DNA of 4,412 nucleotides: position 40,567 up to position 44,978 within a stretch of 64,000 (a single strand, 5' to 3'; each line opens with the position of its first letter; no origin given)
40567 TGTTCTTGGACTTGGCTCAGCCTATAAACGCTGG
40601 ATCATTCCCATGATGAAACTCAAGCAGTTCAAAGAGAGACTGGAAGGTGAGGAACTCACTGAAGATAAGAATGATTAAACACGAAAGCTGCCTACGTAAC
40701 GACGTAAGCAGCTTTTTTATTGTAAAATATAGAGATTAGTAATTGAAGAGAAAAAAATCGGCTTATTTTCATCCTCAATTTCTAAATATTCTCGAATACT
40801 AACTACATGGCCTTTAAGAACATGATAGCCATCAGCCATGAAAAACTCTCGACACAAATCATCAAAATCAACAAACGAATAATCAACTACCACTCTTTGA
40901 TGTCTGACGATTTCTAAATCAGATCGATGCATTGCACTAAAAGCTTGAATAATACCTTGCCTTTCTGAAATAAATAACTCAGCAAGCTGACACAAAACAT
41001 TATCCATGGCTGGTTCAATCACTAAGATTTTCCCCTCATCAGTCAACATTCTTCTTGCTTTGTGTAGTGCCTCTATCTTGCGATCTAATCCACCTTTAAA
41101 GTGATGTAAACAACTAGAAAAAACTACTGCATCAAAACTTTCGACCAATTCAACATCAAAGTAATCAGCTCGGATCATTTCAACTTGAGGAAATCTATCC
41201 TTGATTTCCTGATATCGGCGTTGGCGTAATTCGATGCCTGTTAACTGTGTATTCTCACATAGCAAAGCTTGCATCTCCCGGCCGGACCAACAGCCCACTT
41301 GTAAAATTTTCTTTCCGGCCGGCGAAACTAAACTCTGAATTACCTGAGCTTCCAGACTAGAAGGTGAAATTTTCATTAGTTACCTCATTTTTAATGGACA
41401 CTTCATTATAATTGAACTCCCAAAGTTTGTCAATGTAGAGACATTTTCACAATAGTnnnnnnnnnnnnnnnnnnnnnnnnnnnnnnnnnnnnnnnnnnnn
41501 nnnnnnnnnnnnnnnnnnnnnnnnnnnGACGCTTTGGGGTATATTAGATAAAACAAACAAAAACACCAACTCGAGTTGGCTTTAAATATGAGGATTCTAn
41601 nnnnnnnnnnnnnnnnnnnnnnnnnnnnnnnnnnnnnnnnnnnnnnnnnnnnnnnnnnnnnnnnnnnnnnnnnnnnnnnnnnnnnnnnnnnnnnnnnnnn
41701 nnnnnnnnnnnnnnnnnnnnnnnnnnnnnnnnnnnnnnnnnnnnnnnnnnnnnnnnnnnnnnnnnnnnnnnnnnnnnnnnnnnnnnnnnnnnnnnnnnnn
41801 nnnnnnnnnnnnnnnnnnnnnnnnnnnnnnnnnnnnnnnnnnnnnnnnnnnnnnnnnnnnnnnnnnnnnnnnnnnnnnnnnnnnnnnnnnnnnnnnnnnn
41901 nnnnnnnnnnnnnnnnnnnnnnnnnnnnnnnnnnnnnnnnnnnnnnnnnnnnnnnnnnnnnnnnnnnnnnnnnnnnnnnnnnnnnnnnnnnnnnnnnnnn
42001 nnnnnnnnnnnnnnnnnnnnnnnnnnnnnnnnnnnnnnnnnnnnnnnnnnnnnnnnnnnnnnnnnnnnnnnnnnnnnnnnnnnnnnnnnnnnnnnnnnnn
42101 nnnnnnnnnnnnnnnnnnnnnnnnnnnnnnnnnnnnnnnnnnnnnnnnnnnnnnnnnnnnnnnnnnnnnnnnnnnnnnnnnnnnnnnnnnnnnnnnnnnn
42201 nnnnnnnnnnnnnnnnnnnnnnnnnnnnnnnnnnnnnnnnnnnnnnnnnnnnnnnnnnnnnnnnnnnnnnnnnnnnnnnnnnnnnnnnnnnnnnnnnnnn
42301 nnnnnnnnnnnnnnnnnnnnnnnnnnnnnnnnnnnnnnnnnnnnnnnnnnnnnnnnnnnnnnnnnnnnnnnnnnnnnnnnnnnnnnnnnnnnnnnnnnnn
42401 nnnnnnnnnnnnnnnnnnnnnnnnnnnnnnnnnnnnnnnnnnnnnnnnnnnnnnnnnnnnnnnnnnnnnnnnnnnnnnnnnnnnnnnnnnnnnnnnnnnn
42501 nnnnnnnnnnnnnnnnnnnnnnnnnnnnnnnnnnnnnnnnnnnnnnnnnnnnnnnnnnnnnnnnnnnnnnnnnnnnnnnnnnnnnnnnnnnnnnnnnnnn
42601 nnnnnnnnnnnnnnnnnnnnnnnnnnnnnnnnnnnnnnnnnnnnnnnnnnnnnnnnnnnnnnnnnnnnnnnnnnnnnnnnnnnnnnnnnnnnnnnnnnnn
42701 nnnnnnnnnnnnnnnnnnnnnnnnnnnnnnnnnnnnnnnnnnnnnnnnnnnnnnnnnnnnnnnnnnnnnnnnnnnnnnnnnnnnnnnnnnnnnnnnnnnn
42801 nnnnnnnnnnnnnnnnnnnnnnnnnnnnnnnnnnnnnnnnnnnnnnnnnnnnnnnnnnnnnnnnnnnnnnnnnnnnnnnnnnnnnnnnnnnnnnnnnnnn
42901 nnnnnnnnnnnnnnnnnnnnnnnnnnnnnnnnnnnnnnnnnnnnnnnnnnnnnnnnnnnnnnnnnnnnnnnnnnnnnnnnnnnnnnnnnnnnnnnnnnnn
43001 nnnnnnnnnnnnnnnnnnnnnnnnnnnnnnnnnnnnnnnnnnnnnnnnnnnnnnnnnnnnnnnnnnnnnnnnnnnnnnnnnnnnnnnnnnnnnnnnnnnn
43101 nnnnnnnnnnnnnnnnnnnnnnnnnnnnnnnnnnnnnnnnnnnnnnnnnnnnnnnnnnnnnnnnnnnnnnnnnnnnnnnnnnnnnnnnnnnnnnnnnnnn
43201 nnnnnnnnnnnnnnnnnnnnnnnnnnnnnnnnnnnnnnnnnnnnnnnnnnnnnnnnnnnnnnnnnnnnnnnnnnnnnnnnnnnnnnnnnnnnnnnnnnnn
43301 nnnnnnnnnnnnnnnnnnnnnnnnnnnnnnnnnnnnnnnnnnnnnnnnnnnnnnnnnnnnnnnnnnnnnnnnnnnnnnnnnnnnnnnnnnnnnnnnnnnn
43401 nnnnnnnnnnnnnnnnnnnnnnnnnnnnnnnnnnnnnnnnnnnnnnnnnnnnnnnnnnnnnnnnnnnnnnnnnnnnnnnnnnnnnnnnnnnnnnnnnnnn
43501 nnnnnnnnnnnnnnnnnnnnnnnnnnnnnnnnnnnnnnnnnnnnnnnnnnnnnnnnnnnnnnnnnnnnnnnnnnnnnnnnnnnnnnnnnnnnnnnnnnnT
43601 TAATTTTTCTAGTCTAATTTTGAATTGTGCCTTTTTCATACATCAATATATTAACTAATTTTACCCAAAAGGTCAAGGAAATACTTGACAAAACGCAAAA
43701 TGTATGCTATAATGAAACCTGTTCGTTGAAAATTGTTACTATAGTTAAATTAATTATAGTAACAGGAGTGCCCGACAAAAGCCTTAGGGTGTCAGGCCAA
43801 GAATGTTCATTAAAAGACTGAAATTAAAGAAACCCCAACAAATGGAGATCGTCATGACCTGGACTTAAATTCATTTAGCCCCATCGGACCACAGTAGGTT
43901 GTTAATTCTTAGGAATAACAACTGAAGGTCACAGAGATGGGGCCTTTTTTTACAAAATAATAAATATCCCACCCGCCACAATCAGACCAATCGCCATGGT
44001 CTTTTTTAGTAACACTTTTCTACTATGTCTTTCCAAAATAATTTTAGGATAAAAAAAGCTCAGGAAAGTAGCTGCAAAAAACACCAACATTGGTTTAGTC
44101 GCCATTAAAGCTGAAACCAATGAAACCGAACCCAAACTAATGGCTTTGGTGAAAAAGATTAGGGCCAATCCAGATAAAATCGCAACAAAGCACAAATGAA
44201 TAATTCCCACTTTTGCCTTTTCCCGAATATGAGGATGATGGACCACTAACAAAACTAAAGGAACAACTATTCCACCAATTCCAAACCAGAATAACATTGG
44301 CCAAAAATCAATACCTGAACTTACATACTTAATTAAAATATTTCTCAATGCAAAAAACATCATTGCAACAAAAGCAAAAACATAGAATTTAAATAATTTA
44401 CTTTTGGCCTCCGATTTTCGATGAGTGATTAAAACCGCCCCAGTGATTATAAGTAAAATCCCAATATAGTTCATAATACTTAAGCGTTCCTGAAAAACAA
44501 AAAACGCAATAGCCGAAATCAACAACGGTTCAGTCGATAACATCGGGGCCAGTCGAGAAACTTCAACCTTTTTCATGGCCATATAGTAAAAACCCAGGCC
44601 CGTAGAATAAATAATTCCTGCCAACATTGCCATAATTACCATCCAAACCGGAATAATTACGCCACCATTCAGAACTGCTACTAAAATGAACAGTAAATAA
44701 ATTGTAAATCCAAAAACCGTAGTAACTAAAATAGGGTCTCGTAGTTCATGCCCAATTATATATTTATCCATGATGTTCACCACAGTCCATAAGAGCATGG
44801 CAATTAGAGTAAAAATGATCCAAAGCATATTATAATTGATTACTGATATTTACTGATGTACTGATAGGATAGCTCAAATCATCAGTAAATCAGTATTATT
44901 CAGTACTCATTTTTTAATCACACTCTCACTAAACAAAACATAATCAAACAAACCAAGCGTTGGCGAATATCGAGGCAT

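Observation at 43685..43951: Stand-alone small RNA with perfect sigma70 promoter and intrinsic terminator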

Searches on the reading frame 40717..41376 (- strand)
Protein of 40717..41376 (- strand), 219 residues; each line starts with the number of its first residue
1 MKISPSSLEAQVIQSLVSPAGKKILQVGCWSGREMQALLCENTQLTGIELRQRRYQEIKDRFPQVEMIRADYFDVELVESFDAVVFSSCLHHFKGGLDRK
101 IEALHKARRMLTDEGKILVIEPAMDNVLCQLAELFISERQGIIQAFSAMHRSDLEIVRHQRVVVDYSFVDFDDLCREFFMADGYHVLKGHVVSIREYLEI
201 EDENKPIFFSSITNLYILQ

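Call 24: search_protein_families(library=pfam, proteins=[window:40717-41376:-], max_evalue=0.01)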
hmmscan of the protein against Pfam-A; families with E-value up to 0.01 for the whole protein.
window:40717-41376:- (219 aa): 8 families
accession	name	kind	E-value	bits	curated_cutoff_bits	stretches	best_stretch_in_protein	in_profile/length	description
PF08241.18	Methyltransf_11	-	2.3e-10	41.4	21.2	1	25-118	1-94/95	Methyltransferase domain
PF08242.18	Methyltransf_12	-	2.4e-09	38.2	30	1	25-117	1-98/98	Methyltransferase domain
PF13649.12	Methyltransf_25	-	2.6e-09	38.1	27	1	24-115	1-97/97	Methyltransferase domain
PF13489.12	Methyltransf_23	-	1.4e-05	25.3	27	1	18-125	20-122/164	Methyltransferase domain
PF13847.12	Methyltransf_31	-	0.00013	22.1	27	1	21-128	4-119/145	Methyltransferase domain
PF05401.17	NodS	-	0.0083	16.4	24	0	22-130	45-154/201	Nodulation protein S (NodS)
PF08003.17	Methyltransf_9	-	0.0085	15.5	23.8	0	17-118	112-216/315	Protein of unknown function (DUF1698)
PF00891.24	Methyltransf_2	-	0.0092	15.8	22.3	0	62-124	110-169/210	O-methyltransferase domain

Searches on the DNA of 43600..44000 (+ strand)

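Call 4: search_rna_families(source=window, start=43600, end=44000, threshold=evalue, max_evalue=10, show_alignments=4)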
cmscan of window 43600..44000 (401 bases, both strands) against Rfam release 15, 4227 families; matches with E-value up to 10: 9.
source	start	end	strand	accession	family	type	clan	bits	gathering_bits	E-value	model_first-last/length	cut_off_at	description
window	43712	43847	-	RF01979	HOTAIRM1_5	Gene; lncRNA;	-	19.8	60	1.1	1-145/145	no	HOX antisense intergenic RNA myeloid 1 conserved region 5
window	43687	43718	+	RF01376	CRISPR-DR63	Gene; CRISPR;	CL00015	16.9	37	5.8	1-37/37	no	CRISPR RNA direct repeat element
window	43794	43860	-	RF00325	SNORD53_SNORD92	Gene; snRNA; snoRNA; CD-box;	CL00063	14.9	46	3.8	1-78/78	no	Small nucleolar RNA SNORD53/SNORD92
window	43734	43764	+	RF00722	mir-451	Gene; miRNA;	-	14.8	66.5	2.4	20-51/71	no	mir-451 microRNA precursor family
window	43604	43682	-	RF04302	mir-506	Gene; miRNA;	CL00140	14.4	84.5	5.3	1-81/81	no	mir-506 microRNA precursor family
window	43657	43787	+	RF02653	StyR-143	Gene; sRNA;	-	13.9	176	2.1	1-144/144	no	Salmonella enterica Typhi npcRNA 143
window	43733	43765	+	RF00662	mir-132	Gene; miRNA;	-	13.5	52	4.6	25-58/84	no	mir-132 microRNA precursor family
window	43735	43763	+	RF04128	MIR8562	Gene; miRNA;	-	12.3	211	8.8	1-242/242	no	MIR8562 microRNA precursor family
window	43834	43856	+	RF03012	Mu-gpT-DE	Gene; sRNA;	-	11.6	49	7.1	1-53/53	no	Mu-gpT-DE RNA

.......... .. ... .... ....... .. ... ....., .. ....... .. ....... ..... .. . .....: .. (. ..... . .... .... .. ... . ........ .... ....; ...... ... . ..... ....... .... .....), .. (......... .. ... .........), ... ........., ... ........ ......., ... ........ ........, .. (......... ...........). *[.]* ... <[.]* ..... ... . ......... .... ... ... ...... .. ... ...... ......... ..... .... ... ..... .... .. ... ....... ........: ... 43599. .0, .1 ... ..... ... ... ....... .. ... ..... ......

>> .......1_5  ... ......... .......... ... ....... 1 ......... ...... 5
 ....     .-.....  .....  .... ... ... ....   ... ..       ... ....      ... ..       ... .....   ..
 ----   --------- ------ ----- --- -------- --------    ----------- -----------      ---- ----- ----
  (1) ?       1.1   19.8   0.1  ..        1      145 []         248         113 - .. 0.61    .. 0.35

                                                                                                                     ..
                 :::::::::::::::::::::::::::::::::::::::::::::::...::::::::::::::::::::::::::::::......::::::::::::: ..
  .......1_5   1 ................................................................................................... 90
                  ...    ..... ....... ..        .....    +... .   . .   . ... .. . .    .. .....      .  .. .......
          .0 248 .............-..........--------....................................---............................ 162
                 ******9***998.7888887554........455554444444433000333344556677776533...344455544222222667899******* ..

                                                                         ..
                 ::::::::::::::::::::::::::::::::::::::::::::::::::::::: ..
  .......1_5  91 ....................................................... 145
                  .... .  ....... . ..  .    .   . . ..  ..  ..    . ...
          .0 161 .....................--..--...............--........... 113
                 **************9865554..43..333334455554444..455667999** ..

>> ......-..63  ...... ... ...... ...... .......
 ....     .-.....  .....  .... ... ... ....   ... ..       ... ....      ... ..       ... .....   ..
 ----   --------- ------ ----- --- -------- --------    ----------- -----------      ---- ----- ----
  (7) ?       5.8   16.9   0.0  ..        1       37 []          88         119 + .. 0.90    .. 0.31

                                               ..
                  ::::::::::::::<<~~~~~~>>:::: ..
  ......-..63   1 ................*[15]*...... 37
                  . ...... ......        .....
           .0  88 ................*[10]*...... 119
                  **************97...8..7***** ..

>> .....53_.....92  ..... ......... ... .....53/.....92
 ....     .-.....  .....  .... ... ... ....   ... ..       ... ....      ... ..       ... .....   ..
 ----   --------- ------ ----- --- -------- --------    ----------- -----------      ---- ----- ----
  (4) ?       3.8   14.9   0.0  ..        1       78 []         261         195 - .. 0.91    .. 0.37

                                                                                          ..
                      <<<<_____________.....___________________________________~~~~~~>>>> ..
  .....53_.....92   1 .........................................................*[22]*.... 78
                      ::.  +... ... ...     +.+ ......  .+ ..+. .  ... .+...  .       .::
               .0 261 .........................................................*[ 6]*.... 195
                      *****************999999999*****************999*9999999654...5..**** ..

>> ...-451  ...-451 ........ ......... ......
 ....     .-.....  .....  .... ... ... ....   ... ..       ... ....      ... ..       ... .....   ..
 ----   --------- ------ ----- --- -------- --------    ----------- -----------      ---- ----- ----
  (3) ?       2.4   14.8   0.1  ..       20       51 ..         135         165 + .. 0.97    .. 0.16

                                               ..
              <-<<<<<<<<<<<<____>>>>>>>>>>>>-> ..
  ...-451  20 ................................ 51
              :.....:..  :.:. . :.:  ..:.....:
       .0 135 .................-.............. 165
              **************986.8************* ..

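Call 58: search_dna_similar(query=window:43680-43955:+, collection=phages, mode=distant, max_evalue=1, max_rows=10)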
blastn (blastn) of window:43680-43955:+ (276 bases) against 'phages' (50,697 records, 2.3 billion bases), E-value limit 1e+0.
Records with a match: 6; places in all: 6; records where one place covers at least 80% of the query: 0.
Best place of each record, by identity: 80-90% 6.
By first word of the organism name: Staphylococcus 3; Lactobacillus 2; bajarodmic 1.
By host as written in the record: Mammaliicoccus vitulinus C5817 3; Peromyscus fraterculus 1; - 1; Lactobacillus johnsonii 1.
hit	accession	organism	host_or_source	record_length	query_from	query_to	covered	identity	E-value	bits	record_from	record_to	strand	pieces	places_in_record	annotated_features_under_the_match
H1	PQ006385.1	bajarodmic virus 281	Peromyscus fraterculus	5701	39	72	12%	88.6%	9e-1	39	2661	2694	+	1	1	hypothetical protein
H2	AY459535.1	Lactobacillus prophage Lj965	-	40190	115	150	13%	83.3%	9e-1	39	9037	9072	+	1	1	putative replication protein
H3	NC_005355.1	Lactobacillus prophage Lj965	Lactobacillus johnsonii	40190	115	150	13%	83.3%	9e-1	39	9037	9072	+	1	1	recombinase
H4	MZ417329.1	Staphylococcus phage PG-2021_31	Mammaliicoccus vitulinus C5817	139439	4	37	12%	85.3%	9e-1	40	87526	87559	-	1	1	record has no annotation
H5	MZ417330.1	Staphylococcus phage PG-2021_33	Mammaliicoccus vitulinus C5817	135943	4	37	12%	85.3%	9e-1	40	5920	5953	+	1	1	record has no annotation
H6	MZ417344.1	Staphylococcus phage PG-2021_76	Mammaliicoccus vitulinus C5817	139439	4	37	12%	85.3%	9e-1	40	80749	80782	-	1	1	record has no annotation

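Call 59: search_dna_similar(query=window:43680-43955:+, collection=plasmids, mode=distant, max_evalue=1, max_rows=10)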
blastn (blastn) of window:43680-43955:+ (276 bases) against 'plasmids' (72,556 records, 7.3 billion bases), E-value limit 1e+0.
Records with a match: 1; places in all: 1; records where one place covers at least 80% of the query: 0.
Best place of each record, by identity: 80-90% 1.
By first word of the organism name: Pantoea 1.
By predicted mobility (MOB-suite, as given by PLSDB): non-mobilizable 1.
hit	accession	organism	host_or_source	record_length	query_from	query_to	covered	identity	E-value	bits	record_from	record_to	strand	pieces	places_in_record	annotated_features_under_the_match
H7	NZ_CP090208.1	Pantoea agglomerans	pure culture,Braised chicken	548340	32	68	13%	83.8%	8e-1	41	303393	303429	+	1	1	hypothetical protein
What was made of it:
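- Tried and rejected: Distant blastn against phages and plasmids gave only E of about 1 noise (calls 58, 59).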

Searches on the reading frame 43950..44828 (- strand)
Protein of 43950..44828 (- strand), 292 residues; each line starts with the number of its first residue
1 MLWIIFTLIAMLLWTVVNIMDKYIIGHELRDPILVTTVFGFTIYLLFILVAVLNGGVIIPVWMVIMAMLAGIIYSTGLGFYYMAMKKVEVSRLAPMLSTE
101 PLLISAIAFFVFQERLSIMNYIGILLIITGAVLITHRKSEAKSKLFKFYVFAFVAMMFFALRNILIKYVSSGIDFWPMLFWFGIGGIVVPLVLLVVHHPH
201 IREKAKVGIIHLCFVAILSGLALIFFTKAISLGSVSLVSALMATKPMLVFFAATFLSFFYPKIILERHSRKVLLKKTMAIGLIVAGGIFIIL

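Call 24: search_protein_families(library=pfam, proteins=[window:43950-44828:-], max_evalue=0.01)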
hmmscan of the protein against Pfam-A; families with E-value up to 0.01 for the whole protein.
window:43950-44828:- (292 aa): 2 families
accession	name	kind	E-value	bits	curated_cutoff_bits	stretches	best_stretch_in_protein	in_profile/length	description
PF00892.27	EamA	-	1.2e-19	71.3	28.2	2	2-135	2-134/135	EamA-like transporter family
PF07857.17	TMEM144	-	0.0077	15.7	26.2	1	36-135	225-329/332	Transmembrane family, TMEM144 of transporters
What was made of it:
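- Checked: EamA is at 43950-44828 on the minus strand (call 24).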

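Call 39: find_encoding_contigs(protein=window:43950-44828:-, flank=1500, max_places=10)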
Protein window:43950-44828:- (292 aa): no gene with exactly this product is on record in the collection.
